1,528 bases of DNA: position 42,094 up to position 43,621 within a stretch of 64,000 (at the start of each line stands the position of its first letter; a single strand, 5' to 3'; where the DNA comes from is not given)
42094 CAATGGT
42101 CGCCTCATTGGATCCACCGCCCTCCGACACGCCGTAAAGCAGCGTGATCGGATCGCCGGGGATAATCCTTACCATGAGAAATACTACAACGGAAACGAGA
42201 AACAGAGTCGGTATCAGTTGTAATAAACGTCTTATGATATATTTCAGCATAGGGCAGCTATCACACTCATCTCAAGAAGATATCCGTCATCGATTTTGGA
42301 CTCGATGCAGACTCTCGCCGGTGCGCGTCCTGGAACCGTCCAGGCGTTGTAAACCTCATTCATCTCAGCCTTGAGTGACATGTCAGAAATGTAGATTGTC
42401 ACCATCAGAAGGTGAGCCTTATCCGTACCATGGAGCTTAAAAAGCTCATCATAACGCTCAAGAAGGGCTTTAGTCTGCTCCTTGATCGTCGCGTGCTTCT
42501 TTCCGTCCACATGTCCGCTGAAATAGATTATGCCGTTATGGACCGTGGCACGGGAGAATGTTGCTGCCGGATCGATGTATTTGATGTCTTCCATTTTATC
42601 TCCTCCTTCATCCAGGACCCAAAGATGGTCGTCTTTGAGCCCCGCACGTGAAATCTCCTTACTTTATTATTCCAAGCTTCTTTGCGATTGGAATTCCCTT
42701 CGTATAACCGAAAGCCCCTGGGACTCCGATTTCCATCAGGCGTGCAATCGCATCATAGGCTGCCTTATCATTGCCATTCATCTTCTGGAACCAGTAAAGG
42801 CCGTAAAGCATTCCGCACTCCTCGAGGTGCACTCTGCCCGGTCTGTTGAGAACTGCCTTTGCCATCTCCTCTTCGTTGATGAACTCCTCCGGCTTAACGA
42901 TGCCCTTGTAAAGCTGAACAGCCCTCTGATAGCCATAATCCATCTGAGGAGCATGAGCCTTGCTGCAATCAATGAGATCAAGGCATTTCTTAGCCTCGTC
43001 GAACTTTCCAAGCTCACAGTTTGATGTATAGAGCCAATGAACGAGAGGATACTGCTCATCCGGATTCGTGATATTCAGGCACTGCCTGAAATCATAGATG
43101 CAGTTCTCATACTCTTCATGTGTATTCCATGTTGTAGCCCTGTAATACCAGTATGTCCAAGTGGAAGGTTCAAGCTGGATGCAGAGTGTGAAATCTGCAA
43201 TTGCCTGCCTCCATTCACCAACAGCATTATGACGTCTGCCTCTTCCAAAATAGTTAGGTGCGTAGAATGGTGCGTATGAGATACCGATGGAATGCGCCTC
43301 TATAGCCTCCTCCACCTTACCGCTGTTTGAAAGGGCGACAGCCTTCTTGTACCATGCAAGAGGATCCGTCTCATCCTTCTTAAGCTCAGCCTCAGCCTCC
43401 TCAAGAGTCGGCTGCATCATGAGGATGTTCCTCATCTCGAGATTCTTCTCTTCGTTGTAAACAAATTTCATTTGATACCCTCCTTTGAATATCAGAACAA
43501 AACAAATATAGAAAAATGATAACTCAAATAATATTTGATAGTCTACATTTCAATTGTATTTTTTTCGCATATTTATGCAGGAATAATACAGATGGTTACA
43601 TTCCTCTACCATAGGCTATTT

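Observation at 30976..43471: Peptide-import operon carrying four paralogous cytoplasmic TPR proteins of unknown function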

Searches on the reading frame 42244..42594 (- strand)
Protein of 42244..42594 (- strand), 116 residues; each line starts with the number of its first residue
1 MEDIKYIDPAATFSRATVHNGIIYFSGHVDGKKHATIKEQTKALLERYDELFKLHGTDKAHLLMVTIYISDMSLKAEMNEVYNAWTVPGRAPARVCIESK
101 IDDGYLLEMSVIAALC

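Call 3: search_protein_families(library=pfam, proteins=[window:42244-42594:-], max_evalue=1)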
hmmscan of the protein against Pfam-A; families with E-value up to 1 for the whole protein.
window:42244-42594:- (116 aa): 3 families
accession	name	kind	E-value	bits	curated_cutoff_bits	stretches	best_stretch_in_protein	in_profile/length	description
PF01042.26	Ribonuc_L-PSP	-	2.8e-18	66.5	27.3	1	6-114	4-120/121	Endoribonuclease L-PSP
PF16744.11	zf-RING_15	-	0.04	14.5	30.8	1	75-112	4-40/73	KIAA1045 RING finger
PF17602.7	DUF5498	-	0.15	13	27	1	47-107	28-86/96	Family of unknown function (DUF5498)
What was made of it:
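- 42244..42594 (-): Rid-family (YjgF/L-PSP) protein, 116 aa, Rid2-like. The catalytic-type Arg is present (PARVCIE). Pfam PF01042, 66.5 bits (call 3).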

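Call 6: search_protein_families(library=ncbifam, proteins=[window:42244-42594:-], max_evalue=0.1)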
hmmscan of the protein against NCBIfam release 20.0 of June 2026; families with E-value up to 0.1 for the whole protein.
window:42244-42594:- (116 aa): 4 families
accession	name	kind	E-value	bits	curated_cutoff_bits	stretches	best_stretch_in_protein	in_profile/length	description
TIGR00004.1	TIGR00004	subfamily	1.8e-11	44.3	106.25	1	10-113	13-123/125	Rid family detoxifying hydrolase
TIGR03610.1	RutC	equivalog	1.4e-08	34.9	169.1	1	8-113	13-124/127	pyrimidine utilization protein C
NF008490.0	PRK11401.1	equivalog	0.0045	16.9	222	1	31-98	40-109/129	enamine/imine deaminase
NF000298.2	blaTLA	exception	0.076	12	640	1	48-87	145-185/309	TLA family extended-spectrum class A beta-lactamase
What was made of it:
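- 42244..42594 (-): Below the RidA TIGR00004 cut-off (call 6).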

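Call 66: search_protein_families(library=padloc, proteins=[window:42244-42594:-], max_evalue=0.01)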
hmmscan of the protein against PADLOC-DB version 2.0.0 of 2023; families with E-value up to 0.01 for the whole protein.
window:42244-42594:- (116 aa): 2 families
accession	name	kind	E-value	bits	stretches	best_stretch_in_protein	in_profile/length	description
PDLC04030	PD-T4-2_B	-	2.3e-08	31.7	1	36-115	213-293/294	-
PDLC00089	GajA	-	0.0075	13.8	1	32-83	246-296/311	AAA ATPase domain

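Call 70: search_solved_structures(query=window:42244-42594:-, max_evalue=0.00001, show_alignments=2)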
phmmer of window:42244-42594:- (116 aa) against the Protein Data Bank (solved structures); distinct sequences matched with E-value up to 0.00001: 17.
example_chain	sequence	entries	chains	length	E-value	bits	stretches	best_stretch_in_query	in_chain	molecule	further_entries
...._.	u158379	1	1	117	5.3e-20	74.7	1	13-115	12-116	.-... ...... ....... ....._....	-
3kjj_A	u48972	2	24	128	9.5e-19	70.6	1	3-102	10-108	NMB1025 protein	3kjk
3k12_A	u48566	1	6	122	2.8e-13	53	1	15-114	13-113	uncharacterized protein A6V7T0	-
3gtz_A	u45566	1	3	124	3.6e-12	49.5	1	6-115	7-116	Putative translation initiation inhibitor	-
9bjv_A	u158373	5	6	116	1.5e-11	47.5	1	13-114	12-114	RidA family protein PA5083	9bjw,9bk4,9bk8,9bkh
9bjy_B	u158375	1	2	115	1.5e-11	47.5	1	13-114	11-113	RidA family protein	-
5yu2_A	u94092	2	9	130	5.6e-10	42.4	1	11-99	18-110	Translation initiation inhibitor homologue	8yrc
1xrg_A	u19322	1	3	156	3e-08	36.8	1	11-113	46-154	Putative translation initiation inhibitor, yjgF family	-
5v4d_A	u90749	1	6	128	4.1e-08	36.4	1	11-114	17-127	Putative translational inhibitor protein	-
2dyy_A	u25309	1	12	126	1e-07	35.1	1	12-113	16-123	UPF0076 protein PH0854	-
3v4d_A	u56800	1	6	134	1.3e-07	34.8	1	9-114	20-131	Aminoacrylate peracid reductase RutC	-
7cd2_A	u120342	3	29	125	1.9e-07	34.3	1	12-114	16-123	YabJ protein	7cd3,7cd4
1qd9_A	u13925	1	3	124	2.6e-07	33.9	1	12-114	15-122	PURINE REGULATORY PROTEIN YABJ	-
5y6u_A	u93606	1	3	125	2.6e-07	33.8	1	12-114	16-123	YabJ protein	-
3i3f_A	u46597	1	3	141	3.7e-07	33.3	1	15-113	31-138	Hypothetical protein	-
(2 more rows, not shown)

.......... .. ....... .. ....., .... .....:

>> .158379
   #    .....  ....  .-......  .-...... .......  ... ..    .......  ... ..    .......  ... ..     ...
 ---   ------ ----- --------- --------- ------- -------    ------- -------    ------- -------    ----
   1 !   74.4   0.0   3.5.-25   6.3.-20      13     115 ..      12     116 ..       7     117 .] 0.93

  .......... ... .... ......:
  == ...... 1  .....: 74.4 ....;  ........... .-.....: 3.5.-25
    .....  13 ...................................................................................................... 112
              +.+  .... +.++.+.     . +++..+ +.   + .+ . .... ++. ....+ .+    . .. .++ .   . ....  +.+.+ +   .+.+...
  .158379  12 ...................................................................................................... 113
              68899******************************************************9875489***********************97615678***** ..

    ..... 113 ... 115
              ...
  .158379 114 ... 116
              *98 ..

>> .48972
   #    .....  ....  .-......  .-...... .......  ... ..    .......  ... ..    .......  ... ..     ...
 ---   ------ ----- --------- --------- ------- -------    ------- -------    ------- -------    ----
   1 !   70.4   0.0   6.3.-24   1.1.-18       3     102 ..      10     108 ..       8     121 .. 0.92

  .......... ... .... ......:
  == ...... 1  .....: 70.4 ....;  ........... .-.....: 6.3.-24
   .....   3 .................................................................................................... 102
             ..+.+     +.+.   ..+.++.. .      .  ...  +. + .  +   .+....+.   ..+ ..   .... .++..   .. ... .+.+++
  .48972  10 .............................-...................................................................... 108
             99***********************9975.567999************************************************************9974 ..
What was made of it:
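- Checked: (1) The 'RidA' is closer to Rid2-subfamily proteins (call 70).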

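Call 79: find_related_loci(query=A5, collection=metagenome_contigs, flank=8000)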
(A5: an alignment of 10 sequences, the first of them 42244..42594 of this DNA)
Query A5 (116 aa) in metagenome_contigs; peptide patterns used: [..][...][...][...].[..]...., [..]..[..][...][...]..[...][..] (x = any residue, [..] = any of these).
173 stretches matched a pattern; 40 encode a relative of the query (tblastn E <= 1e-3); 40 distinct loci.
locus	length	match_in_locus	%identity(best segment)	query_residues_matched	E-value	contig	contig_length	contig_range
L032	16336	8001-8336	69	4-115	9e-53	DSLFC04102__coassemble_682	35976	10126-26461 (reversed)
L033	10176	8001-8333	66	4-114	2e-48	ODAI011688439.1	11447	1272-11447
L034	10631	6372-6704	63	4-114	8e-48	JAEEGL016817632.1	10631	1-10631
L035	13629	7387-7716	55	4-113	6e-42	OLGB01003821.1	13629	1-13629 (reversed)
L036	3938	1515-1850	54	4-115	1e-41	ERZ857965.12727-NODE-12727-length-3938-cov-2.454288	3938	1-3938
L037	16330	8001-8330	54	4-113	1e-41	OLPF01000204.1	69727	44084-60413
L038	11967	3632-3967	54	4-115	1e-41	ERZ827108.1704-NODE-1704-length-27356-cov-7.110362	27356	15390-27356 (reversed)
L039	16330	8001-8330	54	4-113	1e-41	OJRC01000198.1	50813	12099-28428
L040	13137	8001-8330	54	4-113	1e-41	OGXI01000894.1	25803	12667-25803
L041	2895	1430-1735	51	12-113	1e-35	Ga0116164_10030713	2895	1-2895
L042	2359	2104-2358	54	12-96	1e-30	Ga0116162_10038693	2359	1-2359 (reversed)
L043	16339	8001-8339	47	3-114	5e-30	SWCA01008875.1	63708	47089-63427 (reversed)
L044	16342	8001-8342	44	3-115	3e-29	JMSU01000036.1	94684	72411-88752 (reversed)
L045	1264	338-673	43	4-115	6e-29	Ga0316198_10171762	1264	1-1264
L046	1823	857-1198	41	3-115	2e-27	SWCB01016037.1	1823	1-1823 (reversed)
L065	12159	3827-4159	36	8-114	3e-16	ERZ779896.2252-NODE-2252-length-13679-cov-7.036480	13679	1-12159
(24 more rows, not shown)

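Call 83: search_protein_families(library=pfam, proteins=[L065:4243-6246:+, L065:1117-2052:-, L065:310-1086:-, L065:6272-7093:+], max_evalue=0.0001)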
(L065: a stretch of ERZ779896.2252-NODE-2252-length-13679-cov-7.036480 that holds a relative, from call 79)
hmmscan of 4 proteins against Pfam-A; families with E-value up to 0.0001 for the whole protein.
L065:4243-6246:+ (667 aa): 3 families
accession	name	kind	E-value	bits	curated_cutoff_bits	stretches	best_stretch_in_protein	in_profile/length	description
PF00326.27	Peptidase_S9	-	1.6e-49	168.7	22.6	1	456-664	3-210/213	Prolyl oligopeptidase family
PF02129.25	Peptidase_S15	-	1.2e-10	42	23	1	460-573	43-151/262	X-Pro dipeptidyl-peptidase (S15 family)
PF12146.15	Hydrolase_4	-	3.2e-05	23.8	27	0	452-545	16-105/239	Serine aminopeptidase, S33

L065:1117-2052:- (311 aa): 1 family
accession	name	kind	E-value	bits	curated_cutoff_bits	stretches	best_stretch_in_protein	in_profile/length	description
PF00126.33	HTH_1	-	4.4e-16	59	26.6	1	4-59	2-57/60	Bacterial regulatory helix-turn-helix protein, lysR family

L065:310-1086:- (258 aa): 0 families

L065:6272-7093:+ (273 aa): 10 families
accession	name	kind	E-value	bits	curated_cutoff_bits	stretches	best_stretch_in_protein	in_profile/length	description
PF00515.34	TPR_1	-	2.5e-16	59.1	27.8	1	115-139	4-28/34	Tetratricopeptide repeat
PF07719.23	TPR_2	-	5.3e-16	57.8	27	0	115-140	4-29/34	Tetratricopeptide repeat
PF13181.12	TPR_8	-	6.6e-09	35.7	25.7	0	115-140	4-29/34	Tetratricopeptide repeat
PF13414.12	TPR_11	-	1.2e-08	34.9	26.8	0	59-85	9-35/42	TPR repeat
PF13424.12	TPR_12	-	2.5e-07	31.2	30.1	0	112-144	3-35/77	Tetratricopeptide repeat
PF13371.12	TPR_9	-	4.6e-07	30.2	35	0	89-137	6-54/73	Tetratricopeptide repeat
PF23914.1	TPR_CcmH_CycH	-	1.4e-06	28.6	42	0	36-78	41-84/158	Cytochrome c-type biogenesis protein H TPR domain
PF13428.12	TPR_14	-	2e-06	28.4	23.5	0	223-257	4-38/44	Tetratricopeptide repeat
PF13431.12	TPR_17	-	5.9e-06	26.6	24.4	0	38-57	6-25/34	Tetratricopeptide repeat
PF13432.12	TPR_16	-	1.1e-05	26.2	32.7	0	55-103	8-56/65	Tetratricopeptide repeat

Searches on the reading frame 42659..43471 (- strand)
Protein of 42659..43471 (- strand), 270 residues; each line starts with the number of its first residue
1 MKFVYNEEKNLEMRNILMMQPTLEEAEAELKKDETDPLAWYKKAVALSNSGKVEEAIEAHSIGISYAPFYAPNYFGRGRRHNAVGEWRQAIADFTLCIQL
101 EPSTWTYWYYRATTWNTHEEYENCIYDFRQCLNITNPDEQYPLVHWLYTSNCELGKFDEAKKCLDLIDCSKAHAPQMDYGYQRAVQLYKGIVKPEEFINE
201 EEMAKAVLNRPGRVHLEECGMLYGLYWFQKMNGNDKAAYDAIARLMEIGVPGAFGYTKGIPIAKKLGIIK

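Call 3: search_protein_families(library=pfam, proteins=[window:42659-43471:-], max_evalue=1)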
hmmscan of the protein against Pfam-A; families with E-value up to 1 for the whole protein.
window:42659-43471:- (270 aa): 15 families
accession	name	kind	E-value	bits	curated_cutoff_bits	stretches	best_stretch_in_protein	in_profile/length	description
PF00515.34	TPR_1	-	5.4e-10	39.1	27.8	1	38-60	2-24/34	Tetratricopeptide repeat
PF07719.23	TPR_2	-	1.4e-09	37.8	27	1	37-59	1-23/34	Tetratricopeptide repeat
PF13432.12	TPR_16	-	2.5e-05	25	32.7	1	72-121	5-47/65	Tetratricopeptide repeat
PF13431.12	TPR_17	-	5.3e-05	23.6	24.4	1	30-58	6-34/34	Tetratricopeptide repeat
PF13428.12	TPR_14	-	7.9e-05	23.4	23.5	0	76-112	6-42/44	Tetratricopeptide repeat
PF13181.12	TPR_8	-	0.00054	20.4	25.7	1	39-59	3-23/34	Tetratricopeptide repeat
PF25064.1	ARM_TT21_5th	-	0.0024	18.6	27.8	0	118-189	14-82/117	TT21 fifth ARM repeats domain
PF14559.12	TPR_19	-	0.0027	18.5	25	0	24-58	8-46/68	Tetratricopeptide repeat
PF13174.12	TPR_6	-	0.005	17.9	26.3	0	39-59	2-22/33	Tetratricopeptide repeat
PF13371.12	TPR_9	-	0.0087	16.5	35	2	49-103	7-61/73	Tetratricopeptide repeat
PF24575.1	TPR_Slam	-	0.025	15.4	35.2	0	165-193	47-75/104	Surface lipoprotein assembly modifier, N-terminal TPR repeats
PF14561.12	TPR_20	-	0.025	15.3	25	1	20-58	5-43/90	Tetratricopeptide repeat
PF10579.15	Rapsyn_N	-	0.12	12.9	23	1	120-160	21-62/80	Rapsyn N-terminal myristoylation and linker region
PF04212.24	MIT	-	0.16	12.5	30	0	42-66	9-33/66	MIT (microtubule interacting and transport) domain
PF13176.12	TPR_7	-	0.23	12.1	27.9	0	39-59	1-21/36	Tetratricopeptide repeat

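Call 6: search_protein_families(library=ncbifam, proteins=[window:42659-43471:-], max_evalue=0.1)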
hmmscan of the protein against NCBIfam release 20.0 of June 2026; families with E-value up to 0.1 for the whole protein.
window:42659-43471:- (270 aa): 9 families
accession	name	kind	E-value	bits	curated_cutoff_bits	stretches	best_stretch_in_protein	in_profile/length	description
TIGR02552.1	LcrH_SycD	equivalog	1.2e-08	34.8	104.8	1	83-167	30-112/136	SycD/LcrH family type III secretion system chaperone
NF033920.0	C39_PA2778_fam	equivalog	0.0002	20.8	150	1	33-123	152-242/255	PA2778 family cysteine peptidase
NF040959.1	MamA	equivalog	0.00037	20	200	1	30-139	64-172/204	magnetosome protein MamA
NF047558.1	TPR_END_plus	domain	0.0004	20.3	32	0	39-58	1-20/56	TPR end-of-group domain-containing protein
TIGR00990.1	3a0801s09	subfamily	0.0031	16.2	757.25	1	47-133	137-223/615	mitochondrial import receptor subunit TOM70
NF008391.2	PRK11189.1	equivalog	0.0089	15.5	250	1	71-141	65-134/297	lipoprotein NlpI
NF047371.1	FlcA_CTERM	equivalog_domain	0.032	12.7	300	1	65-164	116-213/646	periplasmic flagellar collar protein FlcA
NF011886.0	PRK15359.1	equivalog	0.033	14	146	0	75-138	28-93/144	type III secretion system chaperone protein SscB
TIGR02917.1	PEP_TPR_lipo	equivalog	0.066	11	312.2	0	23-168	110-254/899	XrtA/PEP-CTERM system TPR-repeat protein PrsT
